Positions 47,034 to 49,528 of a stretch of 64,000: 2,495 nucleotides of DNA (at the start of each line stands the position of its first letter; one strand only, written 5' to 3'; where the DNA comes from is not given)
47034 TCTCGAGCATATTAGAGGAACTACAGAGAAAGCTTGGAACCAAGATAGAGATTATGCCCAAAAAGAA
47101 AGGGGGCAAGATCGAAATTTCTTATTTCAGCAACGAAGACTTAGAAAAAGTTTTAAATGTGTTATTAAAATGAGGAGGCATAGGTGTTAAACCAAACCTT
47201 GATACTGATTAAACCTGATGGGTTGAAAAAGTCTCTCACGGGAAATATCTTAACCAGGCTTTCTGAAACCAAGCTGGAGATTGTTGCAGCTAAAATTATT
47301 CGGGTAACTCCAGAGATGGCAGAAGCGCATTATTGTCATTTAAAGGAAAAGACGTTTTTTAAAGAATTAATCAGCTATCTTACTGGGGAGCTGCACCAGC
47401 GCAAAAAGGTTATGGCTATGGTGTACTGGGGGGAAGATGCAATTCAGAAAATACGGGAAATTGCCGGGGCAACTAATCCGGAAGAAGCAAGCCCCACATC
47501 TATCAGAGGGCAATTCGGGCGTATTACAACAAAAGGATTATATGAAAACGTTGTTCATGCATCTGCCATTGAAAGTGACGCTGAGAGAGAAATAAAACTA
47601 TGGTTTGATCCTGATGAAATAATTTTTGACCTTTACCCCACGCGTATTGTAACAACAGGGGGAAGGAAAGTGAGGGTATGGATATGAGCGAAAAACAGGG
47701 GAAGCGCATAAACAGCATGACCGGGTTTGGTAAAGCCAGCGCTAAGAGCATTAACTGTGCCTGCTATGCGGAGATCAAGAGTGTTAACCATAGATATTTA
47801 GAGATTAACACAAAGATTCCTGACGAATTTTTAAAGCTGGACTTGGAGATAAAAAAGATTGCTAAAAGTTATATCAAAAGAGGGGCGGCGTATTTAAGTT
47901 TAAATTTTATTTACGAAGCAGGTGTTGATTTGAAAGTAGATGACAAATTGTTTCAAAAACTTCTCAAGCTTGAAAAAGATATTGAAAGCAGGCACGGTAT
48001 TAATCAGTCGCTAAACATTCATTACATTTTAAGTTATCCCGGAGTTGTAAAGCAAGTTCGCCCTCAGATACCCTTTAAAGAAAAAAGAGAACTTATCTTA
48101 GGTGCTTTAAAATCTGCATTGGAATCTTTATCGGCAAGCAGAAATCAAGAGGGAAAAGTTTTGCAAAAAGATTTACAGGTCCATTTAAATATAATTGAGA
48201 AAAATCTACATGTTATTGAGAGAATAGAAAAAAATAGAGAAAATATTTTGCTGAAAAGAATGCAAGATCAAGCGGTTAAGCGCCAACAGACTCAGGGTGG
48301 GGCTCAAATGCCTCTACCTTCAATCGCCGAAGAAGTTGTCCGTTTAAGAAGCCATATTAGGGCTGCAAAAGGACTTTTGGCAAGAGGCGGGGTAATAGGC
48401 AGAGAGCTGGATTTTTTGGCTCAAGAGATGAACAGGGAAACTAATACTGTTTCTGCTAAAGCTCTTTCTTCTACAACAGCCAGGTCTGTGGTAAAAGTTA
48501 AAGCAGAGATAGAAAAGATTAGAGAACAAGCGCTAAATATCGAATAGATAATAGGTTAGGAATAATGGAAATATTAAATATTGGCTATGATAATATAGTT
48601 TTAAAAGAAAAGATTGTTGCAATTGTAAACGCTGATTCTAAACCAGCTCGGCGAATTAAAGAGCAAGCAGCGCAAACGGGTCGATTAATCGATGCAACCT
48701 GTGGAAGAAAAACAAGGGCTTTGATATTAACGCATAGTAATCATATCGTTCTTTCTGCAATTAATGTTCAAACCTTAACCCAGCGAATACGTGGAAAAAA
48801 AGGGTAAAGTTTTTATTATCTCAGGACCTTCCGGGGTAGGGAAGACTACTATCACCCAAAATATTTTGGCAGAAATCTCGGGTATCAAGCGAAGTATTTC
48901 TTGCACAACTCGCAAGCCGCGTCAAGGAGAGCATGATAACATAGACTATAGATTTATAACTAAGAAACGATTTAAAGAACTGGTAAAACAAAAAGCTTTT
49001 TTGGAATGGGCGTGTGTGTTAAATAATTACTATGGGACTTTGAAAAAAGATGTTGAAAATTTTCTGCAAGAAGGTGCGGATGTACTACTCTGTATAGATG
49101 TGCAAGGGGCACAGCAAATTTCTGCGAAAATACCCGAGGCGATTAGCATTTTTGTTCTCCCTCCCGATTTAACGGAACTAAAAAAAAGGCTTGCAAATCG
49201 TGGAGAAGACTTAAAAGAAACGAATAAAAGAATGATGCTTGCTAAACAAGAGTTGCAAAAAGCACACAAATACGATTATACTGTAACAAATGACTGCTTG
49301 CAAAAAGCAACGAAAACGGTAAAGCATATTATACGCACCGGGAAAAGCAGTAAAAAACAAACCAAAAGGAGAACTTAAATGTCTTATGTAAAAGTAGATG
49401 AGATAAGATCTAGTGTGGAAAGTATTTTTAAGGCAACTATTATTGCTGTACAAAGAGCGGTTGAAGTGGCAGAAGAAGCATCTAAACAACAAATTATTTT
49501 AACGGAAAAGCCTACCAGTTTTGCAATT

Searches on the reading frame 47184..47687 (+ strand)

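Call 72: search_protein_families(library=pfam, proteins=[window:47184-47687:+])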
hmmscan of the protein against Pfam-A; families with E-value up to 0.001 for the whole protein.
window:47184-47687:+ (167 aa): 1 family
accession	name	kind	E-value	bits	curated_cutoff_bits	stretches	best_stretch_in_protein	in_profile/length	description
PF00334.24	NDK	-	1.4e-41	142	27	1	3-146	1-135/135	Nucleoside diphosphate kinase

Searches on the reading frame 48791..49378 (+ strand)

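Call 72: search_protein_families(library=pfam, proteins=[window:48791-49378:+])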
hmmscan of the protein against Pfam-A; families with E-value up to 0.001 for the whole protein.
window:48791-49378:+ (195 aa): 7 families
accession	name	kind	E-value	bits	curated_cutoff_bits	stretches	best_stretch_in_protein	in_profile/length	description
PF00625.27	Guanylate_kin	-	9e-43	146.5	25.2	1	5-182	2-180/182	Guanylate kinase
PF13671.12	AAA_33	-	5.1e-05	24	27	1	7-140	1-121/143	AAA domain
PF13238.12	AAA_18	-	5.5e-05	24.1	29.4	1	9-143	2-117/128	AAA domain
PF00005.33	ABC_tran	-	0.00015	22.8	25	1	3-62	9-72/137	ABC transporter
PF03215.21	Rad17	-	0.00022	21.7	23.8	1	3-73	43-112/186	Rad17 P-loop domain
PF20720.3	nSTAND3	-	0.00051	20.2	27.2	1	4-31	16-43/155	Novel STAND NTPase 3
PF03266.21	NTPase_1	-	0.00052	20.3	23.9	0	8-32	2-28/168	NTPase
